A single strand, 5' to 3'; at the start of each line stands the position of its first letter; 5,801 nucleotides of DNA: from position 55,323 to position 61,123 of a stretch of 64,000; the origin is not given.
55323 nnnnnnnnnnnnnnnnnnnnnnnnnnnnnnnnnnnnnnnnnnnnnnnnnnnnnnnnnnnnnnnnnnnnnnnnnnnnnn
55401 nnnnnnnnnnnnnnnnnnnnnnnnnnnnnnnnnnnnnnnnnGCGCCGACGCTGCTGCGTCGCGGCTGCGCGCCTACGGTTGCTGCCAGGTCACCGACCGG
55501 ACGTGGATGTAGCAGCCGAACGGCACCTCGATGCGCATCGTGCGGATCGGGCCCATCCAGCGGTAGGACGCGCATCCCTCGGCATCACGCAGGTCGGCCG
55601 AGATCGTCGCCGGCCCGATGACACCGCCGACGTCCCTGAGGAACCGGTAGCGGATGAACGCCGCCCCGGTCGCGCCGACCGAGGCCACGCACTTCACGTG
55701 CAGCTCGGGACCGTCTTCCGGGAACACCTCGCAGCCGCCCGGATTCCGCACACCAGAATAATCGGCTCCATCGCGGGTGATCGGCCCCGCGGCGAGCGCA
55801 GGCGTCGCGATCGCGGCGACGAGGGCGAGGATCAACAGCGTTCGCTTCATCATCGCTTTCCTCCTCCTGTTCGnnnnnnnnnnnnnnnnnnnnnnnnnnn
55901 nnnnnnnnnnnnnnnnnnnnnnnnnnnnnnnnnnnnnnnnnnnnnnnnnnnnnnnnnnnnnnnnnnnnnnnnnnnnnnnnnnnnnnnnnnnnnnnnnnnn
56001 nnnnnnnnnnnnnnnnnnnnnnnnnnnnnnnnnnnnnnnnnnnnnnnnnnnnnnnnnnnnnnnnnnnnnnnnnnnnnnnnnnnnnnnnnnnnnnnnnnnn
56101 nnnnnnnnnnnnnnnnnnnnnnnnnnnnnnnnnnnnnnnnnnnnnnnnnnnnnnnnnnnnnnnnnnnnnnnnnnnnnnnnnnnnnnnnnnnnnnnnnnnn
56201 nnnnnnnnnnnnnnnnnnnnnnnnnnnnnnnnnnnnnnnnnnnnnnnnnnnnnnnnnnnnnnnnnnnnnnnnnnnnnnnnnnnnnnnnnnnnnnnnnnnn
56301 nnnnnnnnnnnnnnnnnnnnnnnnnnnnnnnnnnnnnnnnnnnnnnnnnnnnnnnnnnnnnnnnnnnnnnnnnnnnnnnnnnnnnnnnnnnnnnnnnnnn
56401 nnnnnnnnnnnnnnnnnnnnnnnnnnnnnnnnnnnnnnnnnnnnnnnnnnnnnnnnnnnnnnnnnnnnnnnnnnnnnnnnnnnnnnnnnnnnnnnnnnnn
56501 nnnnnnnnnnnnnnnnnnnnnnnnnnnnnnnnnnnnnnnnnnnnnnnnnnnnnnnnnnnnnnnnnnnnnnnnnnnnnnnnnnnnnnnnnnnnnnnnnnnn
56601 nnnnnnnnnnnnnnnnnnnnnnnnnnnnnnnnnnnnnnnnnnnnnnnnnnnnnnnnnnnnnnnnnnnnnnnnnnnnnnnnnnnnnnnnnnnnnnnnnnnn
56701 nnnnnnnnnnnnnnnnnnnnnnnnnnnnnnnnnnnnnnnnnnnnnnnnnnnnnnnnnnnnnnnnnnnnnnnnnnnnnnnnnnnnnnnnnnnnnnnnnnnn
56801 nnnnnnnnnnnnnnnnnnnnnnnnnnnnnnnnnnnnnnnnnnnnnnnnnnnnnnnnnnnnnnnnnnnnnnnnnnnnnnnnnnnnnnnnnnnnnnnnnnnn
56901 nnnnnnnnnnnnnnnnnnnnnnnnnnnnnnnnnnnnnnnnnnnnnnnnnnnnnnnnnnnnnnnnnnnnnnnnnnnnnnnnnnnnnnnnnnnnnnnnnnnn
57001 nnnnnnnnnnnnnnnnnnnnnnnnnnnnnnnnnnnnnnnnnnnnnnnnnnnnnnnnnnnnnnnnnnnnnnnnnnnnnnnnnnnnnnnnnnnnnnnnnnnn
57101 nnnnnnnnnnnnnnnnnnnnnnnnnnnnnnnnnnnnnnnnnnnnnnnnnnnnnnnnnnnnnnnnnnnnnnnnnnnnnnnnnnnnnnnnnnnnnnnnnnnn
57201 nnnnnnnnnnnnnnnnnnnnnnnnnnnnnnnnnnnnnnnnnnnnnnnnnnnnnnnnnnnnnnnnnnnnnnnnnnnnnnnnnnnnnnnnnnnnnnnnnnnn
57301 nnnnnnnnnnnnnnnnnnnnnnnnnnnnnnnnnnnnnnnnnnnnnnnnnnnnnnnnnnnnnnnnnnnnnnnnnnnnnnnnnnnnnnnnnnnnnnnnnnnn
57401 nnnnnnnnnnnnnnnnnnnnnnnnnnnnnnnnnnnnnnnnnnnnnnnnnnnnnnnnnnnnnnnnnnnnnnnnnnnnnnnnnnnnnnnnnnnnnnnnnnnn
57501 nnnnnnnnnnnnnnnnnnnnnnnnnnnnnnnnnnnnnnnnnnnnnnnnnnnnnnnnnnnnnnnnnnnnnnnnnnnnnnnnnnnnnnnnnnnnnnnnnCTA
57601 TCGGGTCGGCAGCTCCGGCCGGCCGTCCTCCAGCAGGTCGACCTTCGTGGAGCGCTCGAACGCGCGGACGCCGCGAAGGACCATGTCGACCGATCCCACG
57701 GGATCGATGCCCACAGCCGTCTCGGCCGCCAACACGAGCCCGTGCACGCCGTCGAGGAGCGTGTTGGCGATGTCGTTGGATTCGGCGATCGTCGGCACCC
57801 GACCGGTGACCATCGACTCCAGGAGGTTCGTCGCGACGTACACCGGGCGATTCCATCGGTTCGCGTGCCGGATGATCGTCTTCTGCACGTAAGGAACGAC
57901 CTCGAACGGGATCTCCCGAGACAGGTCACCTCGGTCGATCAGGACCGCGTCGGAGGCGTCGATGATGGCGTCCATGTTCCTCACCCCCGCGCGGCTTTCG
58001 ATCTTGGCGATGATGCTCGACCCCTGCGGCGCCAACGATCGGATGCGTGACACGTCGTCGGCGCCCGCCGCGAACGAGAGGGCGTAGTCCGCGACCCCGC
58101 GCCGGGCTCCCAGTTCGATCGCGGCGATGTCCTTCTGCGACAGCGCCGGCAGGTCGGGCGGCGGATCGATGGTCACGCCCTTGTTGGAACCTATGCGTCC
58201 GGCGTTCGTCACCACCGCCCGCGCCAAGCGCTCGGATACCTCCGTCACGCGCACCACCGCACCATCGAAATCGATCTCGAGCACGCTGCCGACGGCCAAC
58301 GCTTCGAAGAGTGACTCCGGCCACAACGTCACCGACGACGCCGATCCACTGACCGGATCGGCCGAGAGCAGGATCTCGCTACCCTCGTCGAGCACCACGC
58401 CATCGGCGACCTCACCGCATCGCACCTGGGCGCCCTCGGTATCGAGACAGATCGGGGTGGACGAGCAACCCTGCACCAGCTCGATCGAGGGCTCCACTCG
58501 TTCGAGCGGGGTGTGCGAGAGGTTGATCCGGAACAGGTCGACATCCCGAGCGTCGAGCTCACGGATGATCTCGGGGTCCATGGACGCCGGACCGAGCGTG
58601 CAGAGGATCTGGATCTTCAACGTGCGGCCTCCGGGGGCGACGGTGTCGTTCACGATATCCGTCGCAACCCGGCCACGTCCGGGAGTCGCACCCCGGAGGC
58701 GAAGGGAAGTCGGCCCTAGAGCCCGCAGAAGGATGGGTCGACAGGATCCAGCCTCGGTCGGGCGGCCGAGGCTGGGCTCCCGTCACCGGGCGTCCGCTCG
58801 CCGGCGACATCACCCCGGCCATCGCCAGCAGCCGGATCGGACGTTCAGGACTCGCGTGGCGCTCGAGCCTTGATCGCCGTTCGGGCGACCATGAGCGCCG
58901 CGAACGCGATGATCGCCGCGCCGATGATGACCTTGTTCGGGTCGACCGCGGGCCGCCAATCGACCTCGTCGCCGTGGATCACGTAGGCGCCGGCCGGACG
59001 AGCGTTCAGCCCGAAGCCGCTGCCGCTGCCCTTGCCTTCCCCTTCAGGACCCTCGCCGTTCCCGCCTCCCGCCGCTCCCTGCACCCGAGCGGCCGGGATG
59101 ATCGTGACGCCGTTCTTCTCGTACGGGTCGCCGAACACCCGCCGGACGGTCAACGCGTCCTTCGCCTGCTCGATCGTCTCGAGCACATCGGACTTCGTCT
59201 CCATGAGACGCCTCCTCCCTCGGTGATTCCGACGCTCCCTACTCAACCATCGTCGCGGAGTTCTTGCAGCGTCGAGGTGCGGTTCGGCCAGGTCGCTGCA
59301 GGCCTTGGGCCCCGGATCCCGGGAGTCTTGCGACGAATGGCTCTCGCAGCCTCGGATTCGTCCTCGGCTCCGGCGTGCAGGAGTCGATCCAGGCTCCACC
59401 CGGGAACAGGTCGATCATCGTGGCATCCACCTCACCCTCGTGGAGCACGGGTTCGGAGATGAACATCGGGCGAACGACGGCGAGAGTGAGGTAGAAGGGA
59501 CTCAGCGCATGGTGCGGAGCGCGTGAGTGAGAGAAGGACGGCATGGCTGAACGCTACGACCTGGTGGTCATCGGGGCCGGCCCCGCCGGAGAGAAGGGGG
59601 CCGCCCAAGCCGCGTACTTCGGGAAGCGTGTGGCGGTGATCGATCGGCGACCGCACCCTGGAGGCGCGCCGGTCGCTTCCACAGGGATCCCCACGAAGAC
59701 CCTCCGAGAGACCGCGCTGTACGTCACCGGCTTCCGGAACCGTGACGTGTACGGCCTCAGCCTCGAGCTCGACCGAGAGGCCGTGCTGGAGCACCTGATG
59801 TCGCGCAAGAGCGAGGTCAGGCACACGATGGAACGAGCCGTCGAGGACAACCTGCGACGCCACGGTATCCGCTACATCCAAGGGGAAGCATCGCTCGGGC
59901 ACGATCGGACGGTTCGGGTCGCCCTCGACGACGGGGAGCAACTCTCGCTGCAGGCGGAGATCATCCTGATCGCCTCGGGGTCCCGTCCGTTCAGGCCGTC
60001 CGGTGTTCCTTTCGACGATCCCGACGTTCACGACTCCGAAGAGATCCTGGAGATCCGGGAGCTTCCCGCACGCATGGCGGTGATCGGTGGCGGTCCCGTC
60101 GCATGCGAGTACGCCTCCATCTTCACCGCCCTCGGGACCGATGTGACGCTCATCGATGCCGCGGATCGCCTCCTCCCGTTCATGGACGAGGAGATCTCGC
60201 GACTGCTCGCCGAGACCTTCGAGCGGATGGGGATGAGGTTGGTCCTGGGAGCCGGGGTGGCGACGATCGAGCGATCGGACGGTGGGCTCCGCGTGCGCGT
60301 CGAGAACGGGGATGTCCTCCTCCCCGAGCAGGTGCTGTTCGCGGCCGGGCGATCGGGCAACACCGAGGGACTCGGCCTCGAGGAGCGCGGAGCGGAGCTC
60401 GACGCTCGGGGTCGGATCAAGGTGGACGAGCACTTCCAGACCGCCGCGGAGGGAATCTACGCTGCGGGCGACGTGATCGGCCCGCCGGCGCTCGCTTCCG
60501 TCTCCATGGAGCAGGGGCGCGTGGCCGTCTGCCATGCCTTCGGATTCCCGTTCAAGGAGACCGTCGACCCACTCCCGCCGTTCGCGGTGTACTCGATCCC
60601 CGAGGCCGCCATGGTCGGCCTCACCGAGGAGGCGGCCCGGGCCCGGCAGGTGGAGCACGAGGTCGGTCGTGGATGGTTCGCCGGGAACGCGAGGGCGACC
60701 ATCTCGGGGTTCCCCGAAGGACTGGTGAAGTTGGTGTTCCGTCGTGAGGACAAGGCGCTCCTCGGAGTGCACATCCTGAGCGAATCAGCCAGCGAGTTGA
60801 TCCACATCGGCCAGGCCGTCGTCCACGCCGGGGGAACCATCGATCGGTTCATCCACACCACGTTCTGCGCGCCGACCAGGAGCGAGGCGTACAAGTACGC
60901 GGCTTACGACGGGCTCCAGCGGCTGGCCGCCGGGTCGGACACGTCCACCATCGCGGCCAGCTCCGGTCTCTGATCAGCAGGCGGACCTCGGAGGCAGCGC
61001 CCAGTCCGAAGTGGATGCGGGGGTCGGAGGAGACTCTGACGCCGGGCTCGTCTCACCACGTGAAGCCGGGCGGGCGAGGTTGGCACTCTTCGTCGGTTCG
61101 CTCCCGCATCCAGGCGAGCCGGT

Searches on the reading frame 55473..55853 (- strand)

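Call 5: search_protein_families(library=pfam, proteins=[window:55473-55853:-], max_evalue=0.01)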
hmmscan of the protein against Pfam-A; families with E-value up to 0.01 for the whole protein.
window:55473-55853:- (126 aa): 0 families

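Call 26: search_protein_families(library=pfam, proteins=[window:55473-55853:-], max_evalue=10)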
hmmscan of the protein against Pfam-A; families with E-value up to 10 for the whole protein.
window:55473-55853:- (126 aa): 1 family
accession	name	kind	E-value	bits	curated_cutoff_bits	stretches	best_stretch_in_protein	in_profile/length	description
PF25471.1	TM_PetC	-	1.5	9.1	37.1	1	1-22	7-28/48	Iron-sulfur subunit PetC transmembrane anchor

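Call 43: search_protein_families(library=ncbifam, proteins=[window:55473-55853:-], max_evalue=0.001)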
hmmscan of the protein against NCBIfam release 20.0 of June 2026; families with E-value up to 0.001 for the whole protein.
window:55473-55853:- (126 aa): 0 families

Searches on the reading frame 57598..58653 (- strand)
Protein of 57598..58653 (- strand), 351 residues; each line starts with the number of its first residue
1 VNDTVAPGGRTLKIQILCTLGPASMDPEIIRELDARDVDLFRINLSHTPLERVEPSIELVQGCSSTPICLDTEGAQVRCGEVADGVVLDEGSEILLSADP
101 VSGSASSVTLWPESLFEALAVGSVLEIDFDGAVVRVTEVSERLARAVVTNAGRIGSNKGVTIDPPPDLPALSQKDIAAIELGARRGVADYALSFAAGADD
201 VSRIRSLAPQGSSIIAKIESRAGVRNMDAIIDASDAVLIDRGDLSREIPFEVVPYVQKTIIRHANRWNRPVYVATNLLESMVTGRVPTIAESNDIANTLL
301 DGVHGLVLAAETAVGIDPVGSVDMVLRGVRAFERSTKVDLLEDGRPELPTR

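Call 5: search_protein_families(library=pfam, proteins=[window:57598-58653:-], max_evalue=0.01)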
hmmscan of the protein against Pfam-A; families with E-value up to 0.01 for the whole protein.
window:57598-58653:- (351 aa): 2 families
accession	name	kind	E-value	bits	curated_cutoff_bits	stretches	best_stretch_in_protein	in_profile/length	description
PF00224.27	PK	-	1.5e-63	215.3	30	1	13-322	3-328/328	Pyruvate kinase, barrel domain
PF03328.21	HpcH_HpaI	-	0.005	16.6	25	0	133-238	63-148/221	HpcH/HpaI aldolase/citrate lyase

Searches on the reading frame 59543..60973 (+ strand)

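Call 5: search_protein_families(library=pfam, proteins=[window:59543-60973:+], max_evalue=0.01)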
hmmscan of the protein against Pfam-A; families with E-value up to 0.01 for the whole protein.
window:59543-60973:+ (476 aa): 17 families
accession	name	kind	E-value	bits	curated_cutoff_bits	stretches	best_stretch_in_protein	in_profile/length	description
PF07992.20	Pyr_redox_2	-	9.3e-59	199.7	26.1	1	5-325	1-291/291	Pyridine nucleotide-disulphide oxidoreductase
PF02852.28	Pyr_redox_dim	-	3.6e-27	95.2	25.3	1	346-453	2-109/110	Pyridine nucleotide-disulphide oxidoreductase, dimerisation domain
PF00070.33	Pyr_redox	-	7.4e-27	94.1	22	1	177-254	1-80/82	Pyridine nucleotide-disulphide oxidoreductase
PF13738.12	Pyr_redox_3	-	3.2e-11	43.5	30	1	135-309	122-305/305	Pyridine nucleotide-disulphide oxidoreductase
PF03486.20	HI0933_like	-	6.6e-09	36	50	1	6-40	2-36/244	HI0933-like protein Rossmann domain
PF00890.30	FAD_binding_2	-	3.2e-07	30.3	20.4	1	6-48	1-43/414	FAD binding domain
PF13450.12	NAD_binding_8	-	4.8e-07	30.4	21.9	1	9-41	1-33/68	NAD(P)-binding Rossmann-like domain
PF12831.13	FAD_oxidored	-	5.5e-07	29.7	27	1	6-117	1-111/416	FAD dependent oxidoreductase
PF01262.27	AlaDh_PNT_C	-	4.5e-06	26.7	23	0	6-37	30-61/214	Alanine dehydrogenase/PNT, C-terminal domain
PF01266.30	DAO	-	5.5e-06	26.6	27.9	1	6-58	1-55/353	FAD dependent oxidoreductase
PF02737.24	3HCDH_N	-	4.5e-05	23.9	22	0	178-228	2-52/180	3-hydroxyacyl-CoA dehydrogenase, NAD binding domain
PF13478.12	XdhC_C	-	7.3e-05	23.7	29.7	0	7-76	1-65/125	XdhC Rossmann domain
PF05834.18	Lycopene_cycl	-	0.00015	21.4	23.4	0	6-146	1-140/380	Lycopene cyclase protein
PF13241.12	NAD_binding_7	-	0.00029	21.8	22.1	0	177-208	9-40/104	Putative NAD(P)-binding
PF01134.28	GIDA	-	0.00039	20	22.1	0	6-33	1-28/391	Glucose inhibited division protein A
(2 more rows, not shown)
